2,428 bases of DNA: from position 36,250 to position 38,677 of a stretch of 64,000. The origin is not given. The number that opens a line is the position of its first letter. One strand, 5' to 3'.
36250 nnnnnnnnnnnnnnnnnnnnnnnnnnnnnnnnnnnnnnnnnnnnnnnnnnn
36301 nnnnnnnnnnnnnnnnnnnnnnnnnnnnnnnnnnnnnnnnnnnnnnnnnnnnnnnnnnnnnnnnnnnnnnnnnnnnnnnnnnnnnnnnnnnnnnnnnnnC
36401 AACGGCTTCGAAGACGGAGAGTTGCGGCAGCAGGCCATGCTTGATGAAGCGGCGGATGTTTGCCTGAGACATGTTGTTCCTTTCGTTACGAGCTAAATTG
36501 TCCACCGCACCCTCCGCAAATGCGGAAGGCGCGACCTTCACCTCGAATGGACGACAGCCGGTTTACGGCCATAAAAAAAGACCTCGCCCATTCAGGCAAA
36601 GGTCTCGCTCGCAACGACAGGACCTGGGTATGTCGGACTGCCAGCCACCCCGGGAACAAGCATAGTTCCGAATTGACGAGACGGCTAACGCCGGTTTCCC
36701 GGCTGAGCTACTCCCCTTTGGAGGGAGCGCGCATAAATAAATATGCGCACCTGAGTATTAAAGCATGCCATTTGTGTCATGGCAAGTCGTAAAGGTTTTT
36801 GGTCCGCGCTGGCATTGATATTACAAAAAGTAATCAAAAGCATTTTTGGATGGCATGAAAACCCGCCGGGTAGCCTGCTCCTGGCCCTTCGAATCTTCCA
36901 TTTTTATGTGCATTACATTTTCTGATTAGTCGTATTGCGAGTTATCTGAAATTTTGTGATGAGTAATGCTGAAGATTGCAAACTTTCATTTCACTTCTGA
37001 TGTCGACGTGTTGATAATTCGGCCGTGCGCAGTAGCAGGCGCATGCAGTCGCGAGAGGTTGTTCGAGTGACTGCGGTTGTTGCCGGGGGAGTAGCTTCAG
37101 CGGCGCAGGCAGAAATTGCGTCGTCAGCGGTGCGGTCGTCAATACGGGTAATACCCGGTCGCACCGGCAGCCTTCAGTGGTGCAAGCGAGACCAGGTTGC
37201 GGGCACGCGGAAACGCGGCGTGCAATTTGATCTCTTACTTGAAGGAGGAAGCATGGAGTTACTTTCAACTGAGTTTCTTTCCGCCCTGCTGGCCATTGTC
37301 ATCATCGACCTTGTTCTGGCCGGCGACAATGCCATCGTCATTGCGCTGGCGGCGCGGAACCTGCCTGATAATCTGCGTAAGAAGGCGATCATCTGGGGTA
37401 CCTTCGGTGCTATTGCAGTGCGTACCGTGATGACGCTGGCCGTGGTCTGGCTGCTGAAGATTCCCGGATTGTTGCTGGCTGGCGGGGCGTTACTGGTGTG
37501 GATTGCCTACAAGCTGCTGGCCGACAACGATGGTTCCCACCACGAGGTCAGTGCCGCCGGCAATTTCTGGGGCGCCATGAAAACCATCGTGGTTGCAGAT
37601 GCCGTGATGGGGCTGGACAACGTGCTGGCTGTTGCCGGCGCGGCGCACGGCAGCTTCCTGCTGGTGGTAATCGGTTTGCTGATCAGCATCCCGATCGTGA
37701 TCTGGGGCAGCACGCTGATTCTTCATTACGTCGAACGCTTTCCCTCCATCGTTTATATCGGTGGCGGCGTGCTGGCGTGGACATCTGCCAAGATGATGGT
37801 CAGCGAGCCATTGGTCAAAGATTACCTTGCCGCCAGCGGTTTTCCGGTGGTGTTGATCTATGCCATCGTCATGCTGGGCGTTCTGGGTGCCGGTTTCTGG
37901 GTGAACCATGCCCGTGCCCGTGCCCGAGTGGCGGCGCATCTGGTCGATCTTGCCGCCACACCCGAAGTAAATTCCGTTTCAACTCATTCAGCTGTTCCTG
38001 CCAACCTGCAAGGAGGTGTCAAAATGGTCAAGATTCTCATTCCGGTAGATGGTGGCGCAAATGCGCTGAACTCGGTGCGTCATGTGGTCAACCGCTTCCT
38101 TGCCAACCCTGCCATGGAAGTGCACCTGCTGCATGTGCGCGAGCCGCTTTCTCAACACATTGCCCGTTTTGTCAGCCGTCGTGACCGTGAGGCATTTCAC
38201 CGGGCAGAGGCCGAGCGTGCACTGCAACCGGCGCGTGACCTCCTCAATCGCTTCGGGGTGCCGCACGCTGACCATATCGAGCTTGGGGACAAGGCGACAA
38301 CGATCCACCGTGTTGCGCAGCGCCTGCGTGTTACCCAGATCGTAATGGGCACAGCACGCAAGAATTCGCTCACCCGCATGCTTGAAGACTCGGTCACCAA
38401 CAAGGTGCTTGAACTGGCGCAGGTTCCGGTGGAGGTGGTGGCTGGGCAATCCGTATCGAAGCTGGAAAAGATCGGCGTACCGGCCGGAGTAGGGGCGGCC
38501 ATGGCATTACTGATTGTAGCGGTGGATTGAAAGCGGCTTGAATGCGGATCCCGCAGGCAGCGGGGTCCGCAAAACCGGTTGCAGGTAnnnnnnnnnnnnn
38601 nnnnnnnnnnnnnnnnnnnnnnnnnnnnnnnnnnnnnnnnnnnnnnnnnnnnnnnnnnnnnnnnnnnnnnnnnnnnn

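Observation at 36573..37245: Two oppositely oriented Mn-riboswitch-like leaders in one divergent intergenic region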

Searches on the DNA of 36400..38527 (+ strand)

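Call 4: search_rna_families(source=window, start=36400, end=37400, threshold=evalue, max_evalue=10, show_alignments=6)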
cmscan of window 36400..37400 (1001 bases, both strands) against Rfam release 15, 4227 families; matches with E-value up to 10: 3.
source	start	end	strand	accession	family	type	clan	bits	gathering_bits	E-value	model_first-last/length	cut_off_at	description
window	37150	37247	+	RF02127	GNAS-AS1_1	Gene; lncRNA;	-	17.7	45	3.5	1-105/105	no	GNAS antisense RNA 1 conserved region 1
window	36533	36604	-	RF03361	mir-3136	Gene; miRNA;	-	17.5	86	2.3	1-78/78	no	mir-3136 microRNA precursor family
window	36421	36463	+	RF02682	HDV-F-prausnitzii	Gene; ribozyme;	-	17.4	44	1.7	1-74/74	no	HDV ribozyme from F. prausnitzii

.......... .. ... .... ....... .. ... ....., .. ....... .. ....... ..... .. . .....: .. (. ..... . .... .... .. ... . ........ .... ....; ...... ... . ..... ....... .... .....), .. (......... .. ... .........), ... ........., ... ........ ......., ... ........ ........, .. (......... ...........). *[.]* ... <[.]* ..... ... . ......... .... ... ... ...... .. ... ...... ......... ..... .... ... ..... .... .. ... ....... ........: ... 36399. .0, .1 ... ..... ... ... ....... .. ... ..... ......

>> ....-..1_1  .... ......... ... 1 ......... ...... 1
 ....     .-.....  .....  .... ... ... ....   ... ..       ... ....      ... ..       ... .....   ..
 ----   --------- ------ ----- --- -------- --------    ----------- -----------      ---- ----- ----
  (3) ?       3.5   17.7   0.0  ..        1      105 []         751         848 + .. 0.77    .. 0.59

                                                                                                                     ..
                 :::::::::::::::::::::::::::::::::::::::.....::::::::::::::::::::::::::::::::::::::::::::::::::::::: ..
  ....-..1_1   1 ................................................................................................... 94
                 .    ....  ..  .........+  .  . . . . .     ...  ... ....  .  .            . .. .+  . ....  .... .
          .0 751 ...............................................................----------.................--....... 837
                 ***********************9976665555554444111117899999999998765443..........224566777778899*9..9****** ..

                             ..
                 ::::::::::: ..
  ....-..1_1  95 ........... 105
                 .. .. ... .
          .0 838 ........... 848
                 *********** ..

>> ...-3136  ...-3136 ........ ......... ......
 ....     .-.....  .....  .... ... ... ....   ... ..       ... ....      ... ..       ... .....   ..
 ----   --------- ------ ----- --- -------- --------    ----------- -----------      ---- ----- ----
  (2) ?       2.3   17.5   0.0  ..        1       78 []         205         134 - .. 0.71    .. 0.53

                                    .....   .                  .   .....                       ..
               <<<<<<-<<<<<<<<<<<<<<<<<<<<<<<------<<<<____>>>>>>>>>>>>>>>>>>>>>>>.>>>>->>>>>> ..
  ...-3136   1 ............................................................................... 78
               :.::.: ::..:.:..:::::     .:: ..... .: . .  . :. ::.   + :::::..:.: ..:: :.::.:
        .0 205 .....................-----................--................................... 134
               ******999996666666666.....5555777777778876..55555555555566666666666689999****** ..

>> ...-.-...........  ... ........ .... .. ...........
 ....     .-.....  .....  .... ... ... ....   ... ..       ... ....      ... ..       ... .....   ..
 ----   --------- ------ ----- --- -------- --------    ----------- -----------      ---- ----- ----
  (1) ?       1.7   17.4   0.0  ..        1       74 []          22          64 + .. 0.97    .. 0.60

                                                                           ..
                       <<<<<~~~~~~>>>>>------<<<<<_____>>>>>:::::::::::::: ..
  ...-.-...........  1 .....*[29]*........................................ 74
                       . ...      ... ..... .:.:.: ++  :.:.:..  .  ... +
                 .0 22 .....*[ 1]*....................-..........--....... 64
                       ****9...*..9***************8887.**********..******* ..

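Call 9: search_rna_families(source=window, start=36560, end=36740, threshold=evalue, max_evalue=10, show_alignments=3)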
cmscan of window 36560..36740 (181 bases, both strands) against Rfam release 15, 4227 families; matches with E-value up to 10: 3.
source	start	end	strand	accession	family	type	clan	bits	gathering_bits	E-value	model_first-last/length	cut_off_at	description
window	36573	36720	-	RF02617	SSRC10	Gene; sRNA;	-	13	56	3.1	1-113/113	no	Streptococcus sRNA 10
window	36579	36594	+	RF02359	MS2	Cis-reg;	-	9.4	40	7.8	1-36/36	no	Bacteriophage MS2 operator hairpin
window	36560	36728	-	RF00080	Manganese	Cis-reg; riboswitch;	-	7.3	45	3.3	1-169/177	3'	Manganese Mn2+ riboswitch aptamer (yybP-ykoY)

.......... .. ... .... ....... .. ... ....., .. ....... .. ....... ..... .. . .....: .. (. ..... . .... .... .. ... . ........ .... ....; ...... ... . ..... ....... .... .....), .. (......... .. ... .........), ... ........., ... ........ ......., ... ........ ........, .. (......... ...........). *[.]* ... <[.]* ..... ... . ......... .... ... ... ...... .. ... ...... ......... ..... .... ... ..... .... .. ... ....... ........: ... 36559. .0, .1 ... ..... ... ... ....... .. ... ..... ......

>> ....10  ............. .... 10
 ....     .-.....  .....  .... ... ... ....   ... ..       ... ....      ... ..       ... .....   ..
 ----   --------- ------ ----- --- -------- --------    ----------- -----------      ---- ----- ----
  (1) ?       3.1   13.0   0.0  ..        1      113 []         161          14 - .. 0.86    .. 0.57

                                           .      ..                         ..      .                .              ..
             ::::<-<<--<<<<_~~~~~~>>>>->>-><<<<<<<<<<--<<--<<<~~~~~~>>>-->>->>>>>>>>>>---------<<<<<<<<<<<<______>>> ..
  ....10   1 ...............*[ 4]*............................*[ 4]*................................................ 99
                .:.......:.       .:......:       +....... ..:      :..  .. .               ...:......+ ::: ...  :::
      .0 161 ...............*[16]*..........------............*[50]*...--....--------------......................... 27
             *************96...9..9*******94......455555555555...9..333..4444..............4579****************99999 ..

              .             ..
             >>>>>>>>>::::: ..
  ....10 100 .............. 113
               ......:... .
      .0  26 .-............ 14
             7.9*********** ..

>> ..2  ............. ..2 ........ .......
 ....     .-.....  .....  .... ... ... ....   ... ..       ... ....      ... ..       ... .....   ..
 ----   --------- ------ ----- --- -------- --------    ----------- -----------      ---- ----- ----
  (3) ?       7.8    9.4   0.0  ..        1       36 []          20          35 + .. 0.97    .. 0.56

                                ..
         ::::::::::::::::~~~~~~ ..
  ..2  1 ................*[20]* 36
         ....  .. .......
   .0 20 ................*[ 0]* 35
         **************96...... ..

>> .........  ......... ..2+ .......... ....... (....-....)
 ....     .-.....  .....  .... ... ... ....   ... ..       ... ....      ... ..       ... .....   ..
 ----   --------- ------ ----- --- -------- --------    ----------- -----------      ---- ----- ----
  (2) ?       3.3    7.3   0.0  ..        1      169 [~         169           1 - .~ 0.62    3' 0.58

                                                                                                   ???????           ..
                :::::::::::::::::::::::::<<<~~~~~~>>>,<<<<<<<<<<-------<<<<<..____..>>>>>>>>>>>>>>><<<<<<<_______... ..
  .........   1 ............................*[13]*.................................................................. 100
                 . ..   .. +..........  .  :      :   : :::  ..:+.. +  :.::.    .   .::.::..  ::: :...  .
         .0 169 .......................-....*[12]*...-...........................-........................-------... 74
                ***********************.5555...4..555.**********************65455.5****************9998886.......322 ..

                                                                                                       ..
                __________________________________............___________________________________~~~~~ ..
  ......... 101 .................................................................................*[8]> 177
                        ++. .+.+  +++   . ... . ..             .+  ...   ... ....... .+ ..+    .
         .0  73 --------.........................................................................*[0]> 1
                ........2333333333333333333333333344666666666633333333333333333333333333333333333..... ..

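Call 10: search_rna_families(source=window, start=37060, end=37260, threshold=evalue, max_evalue=10, show_alignments=3)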
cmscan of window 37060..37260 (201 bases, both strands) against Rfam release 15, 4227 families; matches with E-value up to 10: 3.
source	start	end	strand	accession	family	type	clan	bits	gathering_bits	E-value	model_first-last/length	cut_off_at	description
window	37150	37247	+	RF02127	GNAS-AS1_1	Gene; lncRNA;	-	17.7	45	0.7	1-105/105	no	GNAS antisense RNA 1 conserved region 1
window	37094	37136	+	RF01333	CRISPR-DR20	Gene; CRISPR;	-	13.2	42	5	1-36/36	no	CRISPR RNA direct repeat element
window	37126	37207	-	RF01686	Acido-1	Gene; sRNA;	-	10.5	50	9.6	1-64/64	no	Acido-1 RNA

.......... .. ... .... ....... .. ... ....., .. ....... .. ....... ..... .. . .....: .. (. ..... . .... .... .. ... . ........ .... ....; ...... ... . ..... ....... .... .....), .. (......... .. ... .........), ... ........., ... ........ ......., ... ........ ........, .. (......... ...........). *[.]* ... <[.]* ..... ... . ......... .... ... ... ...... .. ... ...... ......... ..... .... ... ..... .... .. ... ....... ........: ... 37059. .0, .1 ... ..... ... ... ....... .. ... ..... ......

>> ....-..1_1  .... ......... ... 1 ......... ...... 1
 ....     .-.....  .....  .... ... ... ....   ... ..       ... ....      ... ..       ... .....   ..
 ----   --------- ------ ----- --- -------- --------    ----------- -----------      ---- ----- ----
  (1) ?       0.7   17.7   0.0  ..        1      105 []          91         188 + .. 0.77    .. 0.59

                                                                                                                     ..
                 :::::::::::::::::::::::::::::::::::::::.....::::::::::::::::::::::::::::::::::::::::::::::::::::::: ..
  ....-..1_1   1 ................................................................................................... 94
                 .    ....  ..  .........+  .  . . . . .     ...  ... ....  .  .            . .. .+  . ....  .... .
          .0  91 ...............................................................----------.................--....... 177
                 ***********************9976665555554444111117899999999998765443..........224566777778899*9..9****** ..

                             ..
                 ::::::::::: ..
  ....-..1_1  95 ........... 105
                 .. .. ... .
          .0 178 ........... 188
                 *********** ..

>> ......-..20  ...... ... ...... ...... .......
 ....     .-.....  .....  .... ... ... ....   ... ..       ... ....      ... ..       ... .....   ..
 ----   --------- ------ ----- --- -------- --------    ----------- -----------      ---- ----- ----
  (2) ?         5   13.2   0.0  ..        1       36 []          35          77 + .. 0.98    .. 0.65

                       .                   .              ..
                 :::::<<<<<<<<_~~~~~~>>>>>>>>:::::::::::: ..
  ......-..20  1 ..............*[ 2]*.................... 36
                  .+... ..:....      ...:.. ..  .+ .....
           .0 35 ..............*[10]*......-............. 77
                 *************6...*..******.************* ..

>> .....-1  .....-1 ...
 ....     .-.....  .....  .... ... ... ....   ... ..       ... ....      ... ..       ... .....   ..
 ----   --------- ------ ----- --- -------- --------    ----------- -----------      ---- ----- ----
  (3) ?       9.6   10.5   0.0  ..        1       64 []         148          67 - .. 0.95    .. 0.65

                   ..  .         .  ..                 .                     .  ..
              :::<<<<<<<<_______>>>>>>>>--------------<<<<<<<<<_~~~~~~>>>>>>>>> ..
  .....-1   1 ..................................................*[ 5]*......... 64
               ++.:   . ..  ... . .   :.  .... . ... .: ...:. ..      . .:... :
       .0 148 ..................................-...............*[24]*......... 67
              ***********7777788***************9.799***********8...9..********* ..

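Call 17: search_rna_families(sources=[L002, L008, L018, L037, L042, L057, L059, L061, L058, L080], threshold=evalue, max_evalue=1, show_alignments=2)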
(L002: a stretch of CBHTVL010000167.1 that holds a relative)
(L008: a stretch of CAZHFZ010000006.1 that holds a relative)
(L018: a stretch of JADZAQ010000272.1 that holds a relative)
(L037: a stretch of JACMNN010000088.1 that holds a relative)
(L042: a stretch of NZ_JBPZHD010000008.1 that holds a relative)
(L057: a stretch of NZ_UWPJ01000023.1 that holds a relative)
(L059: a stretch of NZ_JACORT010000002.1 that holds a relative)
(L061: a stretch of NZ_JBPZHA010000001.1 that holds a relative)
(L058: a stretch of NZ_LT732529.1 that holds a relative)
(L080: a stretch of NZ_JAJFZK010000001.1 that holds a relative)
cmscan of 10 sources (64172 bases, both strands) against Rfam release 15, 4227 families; matches with E-value up to 1: 5.
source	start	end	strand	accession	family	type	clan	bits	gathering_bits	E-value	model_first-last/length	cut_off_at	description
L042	4391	4487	+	RF00169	Bacteria_small_SRP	Gene;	CL00003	65.8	40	2.5e-12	1-97/97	no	Bacterial small signal recognition particle RNA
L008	4217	4297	+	RF02837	anti-hemB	Gene; sRNA;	-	30.5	49.5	0.0036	1-81/81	no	Burkholderia RNA 7 (anti-hemB)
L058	2589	2671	+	RF00080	Manganese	Cis-reg; riboswitch;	-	26.7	45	0.0021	1-177/177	no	Manganese Mn2+ riboswitch aptamer (yybP-ykoY)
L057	3268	3342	-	RF01059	mir-598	Gene; miRNA;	-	25.1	69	0.76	1-80/80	no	mir-598 microRNA precursor family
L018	2419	2574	-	RF00080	Manganese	Cis-reg; riboswitch;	-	21.5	45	0.074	1-177/177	no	Manganese Mn2+ riboswitch aptamer (yybP-ykoY)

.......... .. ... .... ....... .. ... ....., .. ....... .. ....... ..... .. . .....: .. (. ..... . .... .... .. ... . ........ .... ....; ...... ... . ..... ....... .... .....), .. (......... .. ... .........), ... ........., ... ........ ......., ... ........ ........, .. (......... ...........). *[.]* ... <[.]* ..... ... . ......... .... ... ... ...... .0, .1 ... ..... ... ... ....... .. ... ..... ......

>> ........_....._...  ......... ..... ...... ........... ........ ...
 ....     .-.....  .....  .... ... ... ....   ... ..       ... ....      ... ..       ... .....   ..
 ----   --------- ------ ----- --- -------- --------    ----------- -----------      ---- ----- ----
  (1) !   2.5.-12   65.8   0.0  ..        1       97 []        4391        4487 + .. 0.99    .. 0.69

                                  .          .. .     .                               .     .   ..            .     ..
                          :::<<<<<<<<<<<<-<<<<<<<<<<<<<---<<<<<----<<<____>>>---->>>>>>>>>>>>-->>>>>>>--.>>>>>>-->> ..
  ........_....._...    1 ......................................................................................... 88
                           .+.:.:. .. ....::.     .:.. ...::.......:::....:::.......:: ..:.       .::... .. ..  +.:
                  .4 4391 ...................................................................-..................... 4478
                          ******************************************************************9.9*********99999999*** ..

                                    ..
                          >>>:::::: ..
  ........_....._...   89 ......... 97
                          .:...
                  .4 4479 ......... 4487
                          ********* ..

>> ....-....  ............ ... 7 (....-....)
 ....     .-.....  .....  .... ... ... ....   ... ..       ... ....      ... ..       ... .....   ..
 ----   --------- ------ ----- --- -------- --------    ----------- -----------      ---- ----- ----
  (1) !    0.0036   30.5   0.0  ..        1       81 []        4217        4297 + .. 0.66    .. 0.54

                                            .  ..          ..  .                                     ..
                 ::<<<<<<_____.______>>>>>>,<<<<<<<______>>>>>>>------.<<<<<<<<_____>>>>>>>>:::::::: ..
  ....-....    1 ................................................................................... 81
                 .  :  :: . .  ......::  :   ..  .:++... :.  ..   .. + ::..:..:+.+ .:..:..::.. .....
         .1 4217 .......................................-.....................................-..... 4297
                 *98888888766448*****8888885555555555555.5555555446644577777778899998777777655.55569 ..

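Call 24: build_rna_model(alignment_id=A1)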
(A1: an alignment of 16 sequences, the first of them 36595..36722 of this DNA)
Model R1 built from alignment A1 (16 sequences, 151 columns); structure: RNAalifold consensus.
model positions 130; base pairs 32; branch points 2; effective number of sequences 1.72; information 0.59 bits per position. Calibrated on 0.2 Mb of random sequence (short: E-values are rough).
structure used (alignment columns):
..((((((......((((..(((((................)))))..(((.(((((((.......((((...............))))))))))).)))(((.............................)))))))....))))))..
